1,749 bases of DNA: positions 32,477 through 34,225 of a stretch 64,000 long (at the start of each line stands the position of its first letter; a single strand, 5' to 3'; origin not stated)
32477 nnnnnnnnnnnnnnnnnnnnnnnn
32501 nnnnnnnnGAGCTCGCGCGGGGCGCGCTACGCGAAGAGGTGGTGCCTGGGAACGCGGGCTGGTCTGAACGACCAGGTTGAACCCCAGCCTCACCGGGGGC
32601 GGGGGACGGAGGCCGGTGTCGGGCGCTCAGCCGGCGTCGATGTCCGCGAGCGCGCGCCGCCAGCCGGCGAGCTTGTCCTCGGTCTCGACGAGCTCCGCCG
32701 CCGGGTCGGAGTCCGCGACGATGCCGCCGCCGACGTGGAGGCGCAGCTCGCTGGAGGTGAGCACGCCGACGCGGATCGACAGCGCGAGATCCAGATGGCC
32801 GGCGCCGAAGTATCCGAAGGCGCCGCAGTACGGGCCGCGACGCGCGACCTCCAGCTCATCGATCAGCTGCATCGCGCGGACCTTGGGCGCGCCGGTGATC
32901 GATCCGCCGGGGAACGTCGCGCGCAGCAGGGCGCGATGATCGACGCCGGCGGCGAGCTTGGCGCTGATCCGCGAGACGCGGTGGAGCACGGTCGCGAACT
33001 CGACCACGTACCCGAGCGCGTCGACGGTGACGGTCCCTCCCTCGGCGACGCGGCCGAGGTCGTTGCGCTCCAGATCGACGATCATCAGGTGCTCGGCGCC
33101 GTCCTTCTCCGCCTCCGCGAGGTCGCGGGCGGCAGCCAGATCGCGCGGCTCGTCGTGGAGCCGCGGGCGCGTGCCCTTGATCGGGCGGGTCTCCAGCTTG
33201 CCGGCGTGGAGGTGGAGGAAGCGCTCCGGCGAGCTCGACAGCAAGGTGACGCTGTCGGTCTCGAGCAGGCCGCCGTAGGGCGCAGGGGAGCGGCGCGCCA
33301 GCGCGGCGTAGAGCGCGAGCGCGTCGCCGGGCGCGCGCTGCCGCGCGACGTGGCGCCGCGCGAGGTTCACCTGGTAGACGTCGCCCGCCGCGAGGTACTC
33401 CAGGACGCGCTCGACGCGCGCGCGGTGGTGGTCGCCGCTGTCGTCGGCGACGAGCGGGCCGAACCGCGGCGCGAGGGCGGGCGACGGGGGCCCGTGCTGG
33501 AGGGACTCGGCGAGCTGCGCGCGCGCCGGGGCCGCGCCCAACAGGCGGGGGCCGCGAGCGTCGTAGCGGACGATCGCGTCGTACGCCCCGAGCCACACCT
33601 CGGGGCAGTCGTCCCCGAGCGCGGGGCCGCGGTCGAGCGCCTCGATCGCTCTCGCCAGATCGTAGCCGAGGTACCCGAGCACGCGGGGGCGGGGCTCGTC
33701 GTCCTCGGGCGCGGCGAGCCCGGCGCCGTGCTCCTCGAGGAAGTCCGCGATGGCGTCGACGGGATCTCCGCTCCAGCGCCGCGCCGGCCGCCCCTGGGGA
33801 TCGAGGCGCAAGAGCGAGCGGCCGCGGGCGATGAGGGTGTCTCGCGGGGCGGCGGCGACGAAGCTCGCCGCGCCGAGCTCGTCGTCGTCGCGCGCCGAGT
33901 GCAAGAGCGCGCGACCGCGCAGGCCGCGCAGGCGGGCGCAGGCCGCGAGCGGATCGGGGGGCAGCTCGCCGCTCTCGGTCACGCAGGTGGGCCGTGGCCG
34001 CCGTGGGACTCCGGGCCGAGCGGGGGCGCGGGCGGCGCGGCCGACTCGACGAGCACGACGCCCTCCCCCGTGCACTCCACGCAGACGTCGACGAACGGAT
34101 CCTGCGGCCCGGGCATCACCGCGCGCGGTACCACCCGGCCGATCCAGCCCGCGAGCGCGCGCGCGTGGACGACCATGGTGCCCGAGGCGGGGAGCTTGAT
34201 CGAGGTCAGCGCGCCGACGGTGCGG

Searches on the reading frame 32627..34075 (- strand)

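Call 89: search_protein_families(library=pfam, proteins=[window:32627-34075:-], max_evalue=0.00001)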
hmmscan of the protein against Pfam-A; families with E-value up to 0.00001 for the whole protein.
window:32627-34075:- (482 aa): 2 families
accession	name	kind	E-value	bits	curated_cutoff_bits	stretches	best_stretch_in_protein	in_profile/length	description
PF00425.24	Chorismate_bind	-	4.7e-80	269.3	27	1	215-468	3-257/257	chorismate binding enzyme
PF04715.19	Anth_synt_I_N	-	3.7e-12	47.1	23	1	41-173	4-133/140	Anthranilate synthase component I, N terminal region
